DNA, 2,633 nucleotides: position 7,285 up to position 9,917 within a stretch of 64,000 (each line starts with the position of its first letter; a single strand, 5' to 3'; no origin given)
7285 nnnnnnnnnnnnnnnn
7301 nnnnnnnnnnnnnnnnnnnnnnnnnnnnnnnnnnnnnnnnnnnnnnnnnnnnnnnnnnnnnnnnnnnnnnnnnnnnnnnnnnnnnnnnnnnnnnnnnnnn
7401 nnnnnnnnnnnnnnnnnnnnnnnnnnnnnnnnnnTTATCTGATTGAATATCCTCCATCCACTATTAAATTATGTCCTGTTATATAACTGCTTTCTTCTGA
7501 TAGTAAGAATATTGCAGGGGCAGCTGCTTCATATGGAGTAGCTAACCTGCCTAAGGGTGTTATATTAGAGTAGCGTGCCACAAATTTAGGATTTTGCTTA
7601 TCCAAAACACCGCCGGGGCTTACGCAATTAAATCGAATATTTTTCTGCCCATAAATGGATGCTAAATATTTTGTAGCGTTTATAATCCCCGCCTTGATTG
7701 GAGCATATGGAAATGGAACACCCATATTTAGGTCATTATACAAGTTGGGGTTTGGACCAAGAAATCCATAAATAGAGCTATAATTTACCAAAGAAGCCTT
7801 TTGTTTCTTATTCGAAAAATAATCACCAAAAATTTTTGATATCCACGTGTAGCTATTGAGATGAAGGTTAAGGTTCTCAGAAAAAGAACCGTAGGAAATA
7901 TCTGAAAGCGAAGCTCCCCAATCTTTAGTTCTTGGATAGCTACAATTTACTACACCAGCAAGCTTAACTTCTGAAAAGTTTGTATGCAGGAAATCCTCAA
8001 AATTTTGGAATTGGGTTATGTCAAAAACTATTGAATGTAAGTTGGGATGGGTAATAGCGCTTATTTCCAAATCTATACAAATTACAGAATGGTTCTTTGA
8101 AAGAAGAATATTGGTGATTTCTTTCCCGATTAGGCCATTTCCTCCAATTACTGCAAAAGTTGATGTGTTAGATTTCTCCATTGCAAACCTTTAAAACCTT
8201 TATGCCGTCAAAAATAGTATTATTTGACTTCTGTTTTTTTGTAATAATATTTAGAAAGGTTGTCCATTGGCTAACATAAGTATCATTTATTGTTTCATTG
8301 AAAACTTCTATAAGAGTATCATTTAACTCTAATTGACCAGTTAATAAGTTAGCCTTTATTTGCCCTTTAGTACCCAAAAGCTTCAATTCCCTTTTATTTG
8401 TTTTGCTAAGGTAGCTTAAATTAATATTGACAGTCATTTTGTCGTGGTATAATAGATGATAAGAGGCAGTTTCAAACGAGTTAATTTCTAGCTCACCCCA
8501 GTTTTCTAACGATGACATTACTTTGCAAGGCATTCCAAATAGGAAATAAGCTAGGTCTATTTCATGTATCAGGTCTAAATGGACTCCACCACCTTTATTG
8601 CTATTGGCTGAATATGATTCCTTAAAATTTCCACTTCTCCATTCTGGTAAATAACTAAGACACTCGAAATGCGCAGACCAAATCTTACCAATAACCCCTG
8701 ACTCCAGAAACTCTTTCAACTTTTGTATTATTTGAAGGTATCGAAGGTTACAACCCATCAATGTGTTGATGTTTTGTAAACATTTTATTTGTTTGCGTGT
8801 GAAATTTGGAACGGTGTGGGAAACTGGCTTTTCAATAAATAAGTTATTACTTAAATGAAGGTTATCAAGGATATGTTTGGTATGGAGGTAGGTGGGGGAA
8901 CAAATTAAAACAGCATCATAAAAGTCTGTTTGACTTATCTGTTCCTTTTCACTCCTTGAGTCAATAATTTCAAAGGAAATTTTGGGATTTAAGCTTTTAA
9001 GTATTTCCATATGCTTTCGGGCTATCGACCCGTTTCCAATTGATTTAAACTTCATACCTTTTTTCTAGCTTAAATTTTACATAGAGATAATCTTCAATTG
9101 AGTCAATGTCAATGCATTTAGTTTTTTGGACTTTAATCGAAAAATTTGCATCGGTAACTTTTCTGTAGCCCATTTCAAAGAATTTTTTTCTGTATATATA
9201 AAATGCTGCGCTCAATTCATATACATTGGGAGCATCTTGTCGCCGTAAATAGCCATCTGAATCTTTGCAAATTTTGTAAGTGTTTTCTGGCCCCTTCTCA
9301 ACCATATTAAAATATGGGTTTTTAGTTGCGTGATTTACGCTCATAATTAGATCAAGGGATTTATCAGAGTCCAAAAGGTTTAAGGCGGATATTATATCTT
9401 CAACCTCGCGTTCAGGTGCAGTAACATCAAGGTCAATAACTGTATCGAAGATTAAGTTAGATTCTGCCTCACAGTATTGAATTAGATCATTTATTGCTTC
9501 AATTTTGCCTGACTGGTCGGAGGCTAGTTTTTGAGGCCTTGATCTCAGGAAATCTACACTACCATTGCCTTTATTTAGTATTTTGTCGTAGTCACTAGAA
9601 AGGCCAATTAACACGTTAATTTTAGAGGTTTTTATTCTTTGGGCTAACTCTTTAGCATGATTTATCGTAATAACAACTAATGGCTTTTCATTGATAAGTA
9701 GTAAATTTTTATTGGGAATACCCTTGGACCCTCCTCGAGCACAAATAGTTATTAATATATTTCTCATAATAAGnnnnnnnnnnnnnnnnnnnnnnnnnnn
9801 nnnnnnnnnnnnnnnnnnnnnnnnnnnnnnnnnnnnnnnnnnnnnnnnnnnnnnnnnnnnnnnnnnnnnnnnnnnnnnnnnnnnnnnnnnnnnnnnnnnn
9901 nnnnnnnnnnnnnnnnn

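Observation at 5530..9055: Quartet of tandem oxidoreductases (three Gfo/Idh/MocA paralogs plus an SDR) embedded in the nonulosonic-acid operon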

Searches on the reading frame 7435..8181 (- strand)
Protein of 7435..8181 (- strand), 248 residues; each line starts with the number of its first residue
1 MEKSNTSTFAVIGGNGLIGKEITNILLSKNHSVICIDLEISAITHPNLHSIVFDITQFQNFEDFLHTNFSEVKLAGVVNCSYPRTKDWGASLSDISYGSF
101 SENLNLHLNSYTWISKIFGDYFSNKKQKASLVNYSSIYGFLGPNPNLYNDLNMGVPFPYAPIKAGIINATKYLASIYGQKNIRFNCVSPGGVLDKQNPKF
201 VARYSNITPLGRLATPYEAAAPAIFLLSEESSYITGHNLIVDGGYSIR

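Call 4: search_protein_families(library=pfam, proteins=[window:7435-8181:-], max_evalue=0.01)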
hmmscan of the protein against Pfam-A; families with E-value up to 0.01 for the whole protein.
window:7435-8181:- (248 aa): 3 families
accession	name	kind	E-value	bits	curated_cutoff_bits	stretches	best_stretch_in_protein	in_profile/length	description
PF13561.12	adh_short_C2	-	3.7e-26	92.6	27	1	51-246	48-236/236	Enoyl-(Acyl carrier protein) reductase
PF00106.31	adh_short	-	1.9e-10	41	26.6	1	10-193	4-183/195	short chain dehydrogenase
PF01370.27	Epimerase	-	1.1e-05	25.5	20.9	1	11-187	3-170/240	NAD dependent epimerase/dehydratase family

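Call 5: search_protein_families(library=ncbifam, proteins=[window:7435-8181:-], max_evalue=0.01)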
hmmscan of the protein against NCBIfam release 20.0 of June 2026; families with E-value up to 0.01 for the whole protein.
window:7435-8181:- (248 aa): 148 families (the best 25 are shown)
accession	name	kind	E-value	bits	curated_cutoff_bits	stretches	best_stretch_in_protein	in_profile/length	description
NF006619.0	PRK09186.1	equivalog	3.6e-62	210.3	255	1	7-247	5-256/256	oxidoreductase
NF050062.1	FlagModPtmA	equivalog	8e-38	130.4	350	1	10-246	8-255/256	flagellin modification protein PtmA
NF006070.0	PRK08213.1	subfamily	4.5e-22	78.8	279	1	53-247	68-258/259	gluconate 5-dehydrogenase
NF009466.0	PRK12826.1-2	subfamily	4.9e-22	78.6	222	1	11-245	8-244/248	3-oxoacyl-ACP reductase FabG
NF047420.2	EF_P_mod_YmfI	equivalog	1.2e-20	74.3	238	1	10-245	3-235/236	elongation factor P 5-aminopentanone reductase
TIGR01830.1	3oxo_ACP_reduc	equivalog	1.3e-20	74.2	297.75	1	11-244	3-237/239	3-oxoacyl-[acyl-carrier-protein] reductase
NF005559.1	PRK07231.1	subfamily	3.6e-20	72.5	215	1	89-246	94-248/249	glucose 1-dehydrogenase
NF009464.0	PRK12824.1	subfamily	1.9e-19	70.3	269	1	11-246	7-243/245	3-oxoacyl-ACP reductase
NF005681.0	PRK07478.1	subfamily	2.8e-19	69.5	267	1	158-247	156-251/254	SDR family oxidoreductase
NF005309.0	PRK06841.1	subfamily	3.7e-19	69.2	286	1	9-248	18-255/255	GolD/DthD family dehydrogenase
NF049979.1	AlphHSDSHdhA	equivalog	1.2e-18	67.6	350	1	48-247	54-248/258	7alpha-hydroxysteroid dehydrogenase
NF052558.1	MBtsdlDhBudC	equivalog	2.2e-18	66.8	270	1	88-246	90-242/250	meso-2,3-butanediol dehydrogenase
NF006132.0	PRK08277.1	subfamily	3.6e-18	65.9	281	1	90-246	118-275/280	D-mannonate oxidoreductase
NF004198.0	PRK05653.1-3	equivalog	6.6e-18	65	296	1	5-246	6-247/248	3-oxoacyl-ACP reductase FabG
NF004774.0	PRK06114.1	equivalog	2.2e-17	63.2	360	1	158-245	167-259/262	SDR family oxidoreductase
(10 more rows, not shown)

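Call 27: search_solved_structures(query=window:7435-8181:-, max_evalue=1e-10)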
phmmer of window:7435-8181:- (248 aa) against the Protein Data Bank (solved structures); distinct sequences matched with E-value up to 1e-10: 30.
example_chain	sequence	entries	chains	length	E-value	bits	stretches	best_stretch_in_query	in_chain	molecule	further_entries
6uh2_A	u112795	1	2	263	9.6e-35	123.3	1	10-247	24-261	Short chain dehydrogenase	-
4nbt_A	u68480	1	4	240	8.5e-15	57.9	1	9-245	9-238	3-oxoacyl-[acyl-carrier-protein] reductase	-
4e4y_A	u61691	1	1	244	7.4e-14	54.9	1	7-246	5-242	Short chain dehydrogenase family protein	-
2c07_A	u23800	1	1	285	1.8e-13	53.6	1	13-246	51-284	3-OXOACYL-(ACYL-CARRIER PROTEIN) REDUCTASE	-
1uls_A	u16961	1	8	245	3.5e-13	52.7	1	158-247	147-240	putative 3-oxoacyl-acyl carrier protein reductase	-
7dll_A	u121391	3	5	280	7.3e-13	51.6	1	77-246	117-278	(S)-specific carbonyl reductase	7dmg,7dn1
2wdz_A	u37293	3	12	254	8.7e-13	51.4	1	100-247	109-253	SHORT-CHAIN DEHYDROGENASE/REDUCTASE | GALACTITOL DEHYDROGENASE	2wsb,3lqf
3woh_A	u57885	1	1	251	8.8e-13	51.4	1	90-246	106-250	SiaM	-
4nbu_A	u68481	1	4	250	1e-12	51.1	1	18-245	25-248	3-oxoacyl-(Acyl-carrier-protein) reductase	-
3imf_A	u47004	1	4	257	1.2e-12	50.9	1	93-246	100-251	Short chain dehydrogenase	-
8eh2_A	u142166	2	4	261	1.5e-12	50.6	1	10-247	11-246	SDR family oxidoreductase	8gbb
5jla_A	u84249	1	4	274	1.6e-12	50.5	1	152-247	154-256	Putative short-chain dehydrogenase/reductase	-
2ph3_A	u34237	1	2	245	4.7e-12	49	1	131-245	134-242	3-oxoacyl-[acyl carrier protein] reductase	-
2nm0_A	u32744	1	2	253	5.4e-12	48.8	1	157-246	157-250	Probable 3-oxacyl-(Acyl-carrier-protein) reductase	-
5x8h_A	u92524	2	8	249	5.5e-12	48.7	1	157-246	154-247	Short-chain dehydrogenase reductase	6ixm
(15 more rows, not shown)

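Call 73: search_solved_structures(query=window:7435-8181:-, max_evalue=1e-20, show_alignments=1)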
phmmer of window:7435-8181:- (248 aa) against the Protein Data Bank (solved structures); distinct sequences matched with E-value up to 1e-20: 1.
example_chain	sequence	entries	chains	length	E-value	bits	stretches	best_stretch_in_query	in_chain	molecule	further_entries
6uh2_A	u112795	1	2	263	9.6e-35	123.3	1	10-247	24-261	Short chain dehydrogenase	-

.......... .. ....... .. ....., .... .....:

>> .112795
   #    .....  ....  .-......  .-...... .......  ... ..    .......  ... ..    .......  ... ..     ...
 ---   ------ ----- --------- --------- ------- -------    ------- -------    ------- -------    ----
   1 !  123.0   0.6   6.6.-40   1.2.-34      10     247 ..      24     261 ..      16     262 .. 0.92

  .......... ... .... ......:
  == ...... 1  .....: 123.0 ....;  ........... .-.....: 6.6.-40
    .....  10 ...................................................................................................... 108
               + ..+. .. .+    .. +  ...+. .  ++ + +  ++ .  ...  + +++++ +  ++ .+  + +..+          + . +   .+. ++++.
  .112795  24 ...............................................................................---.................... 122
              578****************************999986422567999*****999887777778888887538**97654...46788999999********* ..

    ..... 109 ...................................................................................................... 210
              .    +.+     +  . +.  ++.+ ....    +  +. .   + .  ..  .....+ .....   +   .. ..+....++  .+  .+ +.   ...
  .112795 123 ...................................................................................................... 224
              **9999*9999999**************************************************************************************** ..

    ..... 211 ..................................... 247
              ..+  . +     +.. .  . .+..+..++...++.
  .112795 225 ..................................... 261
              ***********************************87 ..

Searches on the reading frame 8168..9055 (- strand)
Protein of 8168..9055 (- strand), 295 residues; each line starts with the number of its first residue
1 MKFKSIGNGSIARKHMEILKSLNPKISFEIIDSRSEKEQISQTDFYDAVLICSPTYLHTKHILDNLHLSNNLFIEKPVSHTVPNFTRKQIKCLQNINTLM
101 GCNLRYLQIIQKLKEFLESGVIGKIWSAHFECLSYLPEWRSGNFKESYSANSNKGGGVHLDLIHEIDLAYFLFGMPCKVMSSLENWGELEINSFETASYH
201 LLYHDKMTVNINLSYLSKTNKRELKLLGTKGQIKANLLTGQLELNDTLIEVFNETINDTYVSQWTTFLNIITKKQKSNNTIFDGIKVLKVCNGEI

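Call 4: search_protein_families(library=pfam, proteins=[window:8168-9055:-], max_evalue=0.01)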
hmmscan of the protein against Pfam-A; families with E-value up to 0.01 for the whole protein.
window:8168-9055:- (295 aa): 3 families
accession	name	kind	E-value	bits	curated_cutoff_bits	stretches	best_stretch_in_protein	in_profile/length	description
PF22725.1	GFO_IDH_MocA_C3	-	3e-16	60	27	1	110-233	1-123/124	GFO/IDH/MocA C-terminal domain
PF02894.22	GFO_IDH_MocA_C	-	2.1e-11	44.5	22.9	1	114-242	1-136/218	Oxidoreductase family, C-terminal alpha/beta domain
PF01408.29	GFO_IDH_MocA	-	1.7e-06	29.2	24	1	34-82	51-99/120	Oxidoreductase family, NAD-binding Rossmann fold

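Call 5: search_protein_families(library=ncbifam, proteins=[window:8168-9055:-], max_evalue=0.01)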
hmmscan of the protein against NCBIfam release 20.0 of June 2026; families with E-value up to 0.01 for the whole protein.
window:8168-9055:- (295 aa): 6 families
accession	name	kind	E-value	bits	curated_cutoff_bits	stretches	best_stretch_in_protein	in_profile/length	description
TIGR04380.1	myo_inos_iolG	equivalog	4.5e-23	81.7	355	1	30-290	49-315/330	inositol 2-dehydrogenase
NF040723.1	UDP-GlcNAcDh_Arch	equivalog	1.7e-19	70.5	450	1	37-291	53-294/302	UDP-N-acetylglucosamine 3-dehydrogenase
NF041392.1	XylDh_Gfo6_Halo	equivalog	1.1e-09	37.5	350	1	41-235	78-275/350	D-xylose 1-dehydrogenase Gfo6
NF052479.1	LevoglcsnDh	equivalog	2.5e-06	26.4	650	1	25-186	55-215/386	levoglucosan dehydrogenase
NF058561.1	BT_2158_fam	equivalog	2.4e-05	23.1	750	1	44-142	95-192/487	glycoside 3-dehydrogenase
NF052679.1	InsChiInosDhIolG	equivalog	5.1e-05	22.5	540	1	39-172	60-184/343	bifunctional inositol 2-dehydrogenase/D-chiro-inositol 1-dehydrogenase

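Call 26: search_solved_structures(query=window:8168-9055:-, max_evalue=0.01)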
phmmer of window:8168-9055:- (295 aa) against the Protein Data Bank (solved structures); distinct sequences matched with E-value up to 0.01: 20.
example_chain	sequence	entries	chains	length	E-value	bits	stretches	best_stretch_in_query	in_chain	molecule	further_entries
3cea_A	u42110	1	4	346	1.9e-09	41.2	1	39-291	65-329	Myo-inositol 2-dehydrogenase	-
6z3b_B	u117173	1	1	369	9.4e-09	38.9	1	35-182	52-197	Gfo/Idh/MocA family oxidoreductase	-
6z3b_A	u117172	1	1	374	9.7e-09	38.8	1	35-182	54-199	Gfo/Idh/MocA family oxidoreductase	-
6z3c_AAA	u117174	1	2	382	1e-08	38.8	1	35-182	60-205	Gfo/Idh/MocA family oxidoreductase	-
3ezy_A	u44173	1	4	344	7.1e-08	36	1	36-177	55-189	Dehydrogenase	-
6o15_A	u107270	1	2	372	1.8e-07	34.6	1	38-175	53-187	Uncharacterized oxidoreductase YjhC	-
4n54_A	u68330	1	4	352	3.1e-07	33.9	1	41-289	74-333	Inositol dehydrogenase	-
4mkx_A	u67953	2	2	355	4e-07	33.5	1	41-289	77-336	Inositol dehydrogenase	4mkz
8tdi_L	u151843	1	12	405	1.5e-06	31.7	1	37-190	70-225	P2B11 Glucuronide-3-dehydrogenase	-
3oa2_A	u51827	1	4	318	1.3e-05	28.6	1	28-175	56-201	WbpB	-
6a3f_A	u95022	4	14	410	4e-05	27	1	32-186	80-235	Putative dehydrogenase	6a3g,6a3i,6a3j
3moi_A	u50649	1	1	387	0.00013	25.2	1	45-175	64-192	Probable dehydrogenase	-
3db2_A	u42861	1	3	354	0.0002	24.7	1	45-181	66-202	putative NADPH-dependent oxidoreductase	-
2glx_A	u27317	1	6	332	0.00095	22.5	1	38-180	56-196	1,5-anhydro-D-fructose reductase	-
1zh8_A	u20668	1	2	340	0.0013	22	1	37-273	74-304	oxidoreductase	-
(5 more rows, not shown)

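Call 74: find_homologous_proteins(query=window:8168-9055:-)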
Query window:8168-9055:- (295 aa): 1001 proteins with E <= 0.001 among 1373 candidates; the best 120 are listed.
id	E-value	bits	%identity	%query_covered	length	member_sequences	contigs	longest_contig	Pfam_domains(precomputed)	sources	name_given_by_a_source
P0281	3.9e-194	662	100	100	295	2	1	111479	PF01408.29,PF22725.2,PF02894.23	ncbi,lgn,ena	-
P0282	1.2e-50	191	39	100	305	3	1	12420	PF01408.29,PF22725.2,PF02894.23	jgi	jgi:predicted dehydrogenase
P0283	1.9e-48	184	40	97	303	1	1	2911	PF01408.29,PF22725.2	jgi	jgi:predicted dehydrogenase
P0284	6.5e-47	179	39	99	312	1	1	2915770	PF01408.29,PF22725.2,PF02894.23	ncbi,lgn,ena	-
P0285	1.0e-46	178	39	97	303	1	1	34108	PF01408.29,PF22725.2,PF02894.23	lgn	-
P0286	3.2e-46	177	39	99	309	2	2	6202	PF01408.29,PF22725.2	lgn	-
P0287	4.0e-46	176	37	99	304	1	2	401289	PF01408.29,PF22725.2,PF02894.23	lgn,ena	-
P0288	1.3e-45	175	40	100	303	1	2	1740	PF01408.29,PF22725.2,PF02894.23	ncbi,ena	-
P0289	1.3e-45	175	38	99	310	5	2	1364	PF01408.29,PF22725.2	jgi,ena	-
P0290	1.6e-44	171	36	99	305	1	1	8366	PF01408.29,PF22725.2,PF02894.23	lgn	-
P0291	1.7e-44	171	36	99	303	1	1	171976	PF01408.29,PF22725.2,PF02894.23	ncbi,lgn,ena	-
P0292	4.1e-44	170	35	99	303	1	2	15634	PF01408.29,PF22725.2,PF02894.23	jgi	jgi:predicted dehydrogenase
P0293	4.1e-44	170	35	99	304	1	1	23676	PF01408.29,PF22725.2,PF02894.23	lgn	-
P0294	7.5e-44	169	37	99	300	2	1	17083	PF01408.29,PF22725.2,PF02894.23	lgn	-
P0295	8.8e-43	165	38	99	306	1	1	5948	PF01408.29,PF22725.2,PF02894.23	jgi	jgi:predicted dehydrogenase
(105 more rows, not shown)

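Call 75: find_encoding_contigs(protein=P0281, flank=2000, max_places=2)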
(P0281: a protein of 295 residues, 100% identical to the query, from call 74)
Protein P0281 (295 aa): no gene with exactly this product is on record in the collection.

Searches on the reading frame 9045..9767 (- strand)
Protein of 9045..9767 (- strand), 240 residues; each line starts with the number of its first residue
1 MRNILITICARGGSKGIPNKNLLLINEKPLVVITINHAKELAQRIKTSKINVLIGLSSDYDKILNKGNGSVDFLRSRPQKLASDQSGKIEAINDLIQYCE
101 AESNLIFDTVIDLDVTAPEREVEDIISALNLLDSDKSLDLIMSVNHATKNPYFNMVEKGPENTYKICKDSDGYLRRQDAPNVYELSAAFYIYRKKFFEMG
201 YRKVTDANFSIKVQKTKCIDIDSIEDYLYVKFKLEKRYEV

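Call 4: search_protein_families(library=pfam, proteins=[window:9045-9767:-], max_evalue=0.01)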
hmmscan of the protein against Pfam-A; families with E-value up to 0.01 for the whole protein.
window:9045-9767:- (240 aa): 1 family
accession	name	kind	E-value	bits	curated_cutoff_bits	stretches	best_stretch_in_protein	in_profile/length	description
PF02348.25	CTP_transf_3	-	3.7e-09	37.1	22.6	1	8-226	4-204/217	Cytidylyltransferase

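Call 5: search_protein_families(library=ncbifam, proteins=[window:9045-9767:-], max_evalue=0.01)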
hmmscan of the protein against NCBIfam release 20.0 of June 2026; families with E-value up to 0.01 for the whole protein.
window:9045-9767:- (240 aa): 3 families
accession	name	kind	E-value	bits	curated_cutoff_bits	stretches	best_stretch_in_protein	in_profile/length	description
TIGR03584.1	PseF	equivalog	2.6e-19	69.7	205.7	1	7-233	3-219/222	pseudaminic acid cytidylyltransferase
NF003952.0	PRK05450.1-5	subfamily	0.0011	18.1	193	1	3-43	2-42/250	3-deoxy-manno-octulosonate cytidylyltransferase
NF009905.0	PRK13368.1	subfamily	0.0028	17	255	1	3-42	2-41/243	3-deoxy-manno-octulosonate cytidylyltransferase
